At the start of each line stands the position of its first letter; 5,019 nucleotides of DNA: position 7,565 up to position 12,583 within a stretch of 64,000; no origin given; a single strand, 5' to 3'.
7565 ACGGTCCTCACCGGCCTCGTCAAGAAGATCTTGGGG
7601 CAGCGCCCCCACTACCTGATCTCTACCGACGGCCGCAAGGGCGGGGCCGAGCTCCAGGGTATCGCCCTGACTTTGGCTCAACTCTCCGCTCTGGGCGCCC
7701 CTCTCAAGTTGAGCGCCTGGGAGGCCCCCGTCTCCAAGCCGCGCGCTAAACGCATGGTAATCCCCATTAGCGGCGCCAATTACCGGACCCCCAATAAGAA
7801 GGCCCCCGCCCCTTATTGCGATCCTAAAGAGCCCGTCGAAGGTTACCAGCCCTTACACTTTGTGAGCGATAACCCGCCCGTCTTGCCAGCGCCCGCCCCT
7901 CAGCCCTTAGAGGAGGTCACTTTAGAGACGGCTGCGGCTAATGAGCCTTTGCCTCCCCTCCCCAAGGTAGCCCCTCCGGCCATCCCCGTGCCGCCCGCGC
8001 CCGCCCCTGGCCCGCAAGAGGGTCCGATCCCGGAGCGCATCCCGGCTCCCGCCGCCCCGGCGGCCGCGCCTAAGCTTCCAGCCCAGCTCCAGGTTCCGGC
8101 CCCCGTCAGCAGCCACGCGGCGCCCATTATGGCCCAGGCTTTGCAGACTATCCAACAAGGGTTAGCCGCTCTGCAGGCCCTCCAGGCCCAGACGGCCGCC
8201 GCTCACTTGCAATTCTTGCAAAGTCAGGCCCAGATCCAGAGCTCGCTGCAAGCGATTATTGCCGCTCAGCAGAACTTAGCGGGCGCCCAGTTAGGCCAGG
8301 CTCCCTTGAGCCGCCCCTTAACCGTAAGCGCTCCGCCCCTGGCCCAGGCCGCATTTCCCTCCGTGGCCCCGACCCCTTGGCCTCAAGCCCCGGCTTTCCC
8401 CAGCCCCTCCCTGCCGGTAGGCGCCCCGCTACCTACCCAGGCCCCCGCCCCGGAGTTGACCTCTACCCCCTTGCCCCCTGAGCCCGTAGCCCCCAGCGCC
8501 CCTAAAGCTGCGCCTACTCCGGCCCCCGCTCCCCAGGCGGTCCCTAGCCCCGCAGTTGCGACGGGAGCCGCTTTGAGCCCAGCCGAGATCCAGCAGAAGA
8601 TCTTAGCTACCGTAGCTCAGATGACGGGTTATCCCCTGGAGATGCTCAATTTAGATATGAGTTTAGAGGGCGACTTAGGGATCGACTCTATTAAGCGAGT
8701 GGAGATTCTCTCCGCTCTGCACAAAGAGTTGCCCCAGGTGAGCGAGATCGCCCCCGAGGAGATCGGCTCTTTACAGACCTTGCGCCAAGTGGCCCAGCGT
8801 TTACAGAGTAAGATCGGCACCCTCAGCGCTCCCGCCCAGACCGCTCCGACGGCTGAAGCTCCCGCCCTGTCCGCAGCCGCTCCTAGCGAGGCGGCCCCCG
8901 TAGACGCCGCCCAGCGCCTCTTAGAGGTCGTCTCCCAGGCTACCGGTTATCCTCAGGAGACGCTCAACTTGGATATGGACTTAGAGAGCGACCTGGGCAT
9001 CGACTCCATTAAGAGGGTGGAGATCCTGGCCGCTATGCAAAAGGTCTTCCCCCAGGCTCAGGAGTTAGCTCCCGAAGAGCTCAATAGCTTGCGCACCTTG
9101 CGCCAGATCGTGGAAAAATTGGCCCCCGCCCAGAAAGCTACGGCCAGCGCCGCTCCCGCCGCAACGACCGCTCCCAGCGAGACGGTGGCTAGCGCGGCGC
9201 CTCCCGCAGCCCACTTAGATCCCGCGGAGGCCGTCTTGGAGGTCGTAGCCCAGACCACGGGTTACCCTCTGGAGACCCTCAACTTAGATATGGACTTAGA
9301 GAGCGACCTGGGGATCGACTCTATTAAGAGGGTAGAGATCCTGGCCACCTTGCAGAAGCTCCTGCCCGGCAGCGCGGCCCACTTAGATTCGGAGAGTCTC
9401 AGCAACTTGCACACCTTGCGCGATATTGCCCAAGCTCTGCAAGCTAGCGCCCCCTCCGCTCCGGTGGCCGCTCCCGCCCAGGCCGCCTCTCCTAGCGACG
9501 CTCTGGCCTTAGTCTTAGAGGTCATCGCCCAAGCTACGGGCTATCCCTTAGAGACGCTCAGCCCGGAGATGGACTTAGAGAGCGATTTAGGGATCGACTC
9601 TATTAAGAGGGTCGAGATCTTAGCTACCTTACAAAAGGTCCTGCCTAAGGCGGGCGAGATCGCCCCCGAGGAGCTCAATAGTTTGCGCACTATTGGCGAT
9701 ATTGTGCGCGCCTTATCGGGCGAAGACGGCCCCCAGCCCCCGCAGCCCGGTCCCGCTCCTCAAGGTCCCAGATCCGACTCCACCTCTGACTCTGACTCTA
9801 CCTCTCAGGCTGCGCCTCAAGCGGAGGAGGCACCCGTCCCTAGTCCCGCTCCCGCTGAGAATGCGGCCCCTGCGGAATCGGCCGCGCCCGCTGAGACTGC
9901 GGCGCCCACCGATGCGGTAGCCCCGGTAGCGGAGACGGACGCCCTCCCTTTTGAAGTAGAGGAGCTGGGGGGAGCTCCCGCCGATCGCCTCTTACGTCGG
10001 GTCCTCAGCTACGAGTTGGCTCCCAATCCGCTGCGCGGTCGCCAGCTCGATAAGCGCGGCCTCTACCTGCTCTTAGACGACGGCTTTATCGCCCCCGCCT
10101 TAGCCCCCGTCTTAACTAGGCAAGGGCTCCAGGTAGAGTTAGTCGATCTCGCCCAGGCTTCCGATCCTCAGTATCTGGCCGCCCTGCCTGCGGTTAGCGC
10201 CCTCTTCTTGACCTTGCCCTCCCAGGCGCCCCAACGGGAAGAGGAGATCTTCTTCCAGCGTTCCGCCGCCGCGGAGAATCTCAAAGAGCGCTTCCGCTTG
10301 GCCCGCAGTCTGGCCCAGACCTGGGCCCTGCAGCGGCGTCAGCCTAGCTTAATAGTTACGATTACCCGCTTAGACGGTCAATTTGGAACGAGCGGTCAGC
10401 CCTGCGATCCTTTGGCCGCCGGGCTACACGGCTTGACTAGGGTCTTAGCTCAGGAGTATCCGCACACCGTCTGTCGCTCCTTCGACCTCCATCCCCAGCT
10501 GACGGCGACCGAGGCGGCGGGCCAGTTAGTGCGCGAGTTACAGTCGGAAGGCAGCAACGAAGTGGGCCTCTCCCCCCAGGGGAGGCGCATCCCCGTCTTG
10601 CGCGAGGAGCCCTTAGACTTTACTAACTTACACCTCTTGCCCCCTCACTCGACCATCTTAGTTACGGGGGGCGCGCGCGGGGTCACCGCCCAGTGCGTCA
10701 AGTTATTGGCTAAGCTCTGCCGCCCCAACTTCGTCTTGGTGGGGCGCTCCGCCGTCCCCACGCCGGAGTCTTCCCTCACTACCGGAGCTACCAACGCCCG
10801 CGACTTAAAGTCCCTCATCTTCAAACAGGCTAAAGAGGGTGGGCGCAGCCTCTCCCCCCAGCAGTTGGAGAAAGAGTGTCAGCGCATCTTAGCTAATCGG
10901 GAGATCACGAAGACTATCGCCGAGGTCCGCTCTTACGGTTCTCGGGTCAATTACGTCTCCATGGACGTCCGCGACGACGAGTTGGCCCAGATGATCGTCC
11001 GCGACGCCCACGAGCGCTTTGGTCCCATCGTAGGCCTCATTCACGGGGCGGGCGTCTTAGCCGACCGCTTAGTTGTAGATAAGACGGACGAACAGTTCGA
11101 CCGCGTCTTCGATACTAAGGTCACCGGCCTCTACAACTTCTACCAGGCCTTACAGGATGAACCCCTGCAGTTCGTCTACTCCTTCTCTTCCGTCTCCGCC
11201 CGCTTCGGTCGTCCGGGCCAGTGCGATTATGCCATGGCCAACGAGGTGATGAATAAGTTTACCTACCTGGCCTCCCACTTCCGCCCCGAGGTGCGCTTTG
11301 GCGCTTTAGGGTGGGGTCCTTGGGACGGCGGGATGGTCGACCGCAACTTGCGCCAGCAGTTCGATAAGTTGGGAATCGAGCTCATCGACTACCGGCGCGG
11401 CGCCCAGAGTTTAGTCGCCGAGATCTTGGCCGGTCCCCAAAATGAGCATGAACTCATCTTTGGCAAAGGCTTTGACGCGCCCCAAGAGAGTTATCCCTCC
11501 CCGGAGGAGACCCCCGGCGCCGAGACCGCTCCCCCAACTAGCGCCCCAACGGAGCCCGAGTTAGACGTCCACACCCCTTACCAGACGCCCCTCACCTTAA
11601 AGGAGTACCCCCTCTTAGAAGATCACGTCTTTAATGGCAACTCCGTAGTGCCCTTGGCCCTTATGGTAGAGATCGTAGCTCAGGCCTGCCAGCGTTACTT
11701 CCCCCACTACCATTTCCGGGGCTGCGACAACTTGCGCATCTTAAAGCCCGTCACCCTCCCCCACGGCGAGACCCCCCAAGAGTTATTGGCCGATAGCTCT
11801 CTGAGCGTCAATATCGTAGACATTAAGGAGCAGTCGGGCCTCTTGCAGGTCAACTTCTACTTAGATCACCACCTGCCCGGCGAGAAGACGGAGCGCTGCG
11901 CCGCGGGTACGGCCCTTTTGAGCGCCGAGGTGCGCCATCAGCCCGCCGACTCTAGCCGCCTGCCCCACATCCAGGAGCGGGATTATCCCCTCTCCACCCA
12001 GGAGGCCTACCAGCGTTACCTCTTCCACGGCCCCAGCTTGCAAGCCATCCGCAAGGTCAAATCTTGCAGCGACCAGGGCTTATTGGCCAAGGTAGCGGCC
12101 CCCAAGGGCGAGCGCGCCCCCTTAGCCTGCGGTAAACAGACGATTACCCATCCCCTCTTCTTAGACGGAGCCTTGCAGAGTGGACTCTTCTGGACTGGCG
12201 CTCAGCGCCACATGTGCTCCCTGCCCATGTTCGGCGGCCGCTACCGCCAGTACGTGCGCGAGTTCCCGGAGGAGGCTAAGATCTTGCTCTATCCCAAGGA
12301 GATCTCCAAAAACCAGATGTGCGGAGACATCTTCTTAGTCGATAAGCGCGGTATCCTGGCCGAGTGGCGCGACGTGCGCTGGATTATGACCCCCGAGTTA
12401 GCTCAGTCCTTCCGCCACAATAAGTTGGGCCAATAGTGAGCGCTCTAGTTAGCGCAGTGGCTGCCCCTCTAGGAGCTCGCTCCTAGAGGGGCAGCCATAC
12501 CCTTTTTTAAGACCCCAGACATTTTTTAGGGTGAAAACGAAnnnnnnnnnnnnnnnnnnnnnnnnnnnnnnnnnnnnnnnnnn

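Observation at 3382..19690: Three-gene PUFA-synthase-like cluster with a myxobacterial-type layout but no AGPAT domain or PPTase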

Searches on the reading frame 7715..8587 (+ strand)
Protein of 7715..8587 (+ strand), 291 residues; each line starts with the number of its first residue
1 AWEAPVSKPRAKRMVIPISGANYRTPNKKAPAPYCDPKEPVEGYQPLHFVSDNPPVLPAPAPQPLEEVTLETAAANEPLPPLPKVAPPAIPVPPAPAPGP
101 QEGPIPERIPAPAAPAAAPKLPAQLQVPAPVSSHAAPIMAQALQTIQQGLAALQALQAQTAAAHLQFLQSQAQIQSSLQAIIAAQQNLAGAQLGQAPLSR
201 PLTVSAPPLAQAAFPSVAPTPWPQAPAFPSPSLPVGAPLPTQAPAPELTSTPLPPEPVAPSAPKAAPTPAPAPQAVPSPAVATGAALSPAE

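Call 35: search_protein_families(library=pfam, proteins=[window:7715-8587:+], max_evalue=0.1)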
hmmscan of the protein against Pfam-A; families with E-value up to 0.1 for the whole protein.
window:7715-8587:+ (291 aa): 0 families

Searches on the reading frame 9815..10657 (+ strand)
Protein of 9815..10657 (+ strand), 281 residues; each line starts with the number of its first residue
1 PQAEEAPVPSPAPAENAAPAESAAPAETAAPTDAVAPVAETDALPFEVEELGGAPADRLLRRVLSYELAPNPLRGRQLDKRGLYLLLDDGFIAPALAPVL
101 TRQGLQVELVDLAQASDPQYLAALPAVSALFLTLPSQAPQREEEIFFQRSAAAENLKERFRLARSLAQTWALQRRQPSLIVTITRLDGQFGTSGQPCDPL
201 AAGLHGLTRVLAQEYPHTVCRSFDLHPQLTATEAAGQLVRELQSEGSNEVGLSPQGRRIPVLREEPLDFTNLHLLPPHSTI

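Call 35: search_protein_families(library=pfam, proteins=[window:9815-10657:+], max_evalue=0.1)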
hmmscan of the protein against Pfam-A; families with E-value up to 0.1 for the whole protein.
window:9815-10657:+ (281 aa): 1 family
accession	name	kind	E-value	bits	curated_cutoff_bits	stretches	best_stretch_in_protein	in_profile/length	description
PF13561.12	adh_short_C2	-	0.014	15.5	27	1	154-239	103-185/236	Enoyl-(Acyl carrier protein) reductase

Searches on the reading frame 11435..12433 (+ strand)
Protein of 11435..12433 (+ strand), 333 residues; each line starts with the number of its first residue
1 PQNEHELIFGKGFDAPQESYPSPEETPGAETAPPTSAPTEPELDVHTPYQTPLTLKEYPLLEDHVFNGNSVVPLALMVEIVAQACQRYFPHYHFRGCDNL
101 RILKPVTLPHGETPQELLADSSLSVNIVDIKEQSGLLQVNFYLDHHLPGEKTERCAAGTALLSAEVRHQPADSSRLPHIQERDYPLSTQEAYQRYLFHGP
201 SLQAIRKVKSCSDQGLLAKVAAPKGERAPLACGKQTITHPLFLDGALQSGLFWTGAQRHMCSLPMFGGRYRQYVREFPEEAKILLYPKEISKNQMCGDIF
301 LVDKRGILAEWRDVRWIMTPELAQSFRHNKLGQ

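Call 35: search_protein_families(library=pfam, proteins=[window:11435-12433:+], max_evalue=0.1)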
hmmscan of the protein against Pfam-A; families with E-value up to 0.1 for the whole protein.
window:11435-12433:+ (333 aa): 2 families
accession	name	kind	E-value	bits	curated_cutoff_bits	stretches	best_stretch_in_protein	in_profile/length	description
PF14765.12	PS-DH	-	7.8e-10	39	23.7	1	183-324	14-164/166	Polyketide synthase dehydratase N-terminal domain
PF21089.3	PKS_DH_N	-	1.6e-08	34.8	27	1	48-112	17-80/103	Polyketide synthase dehydratase domain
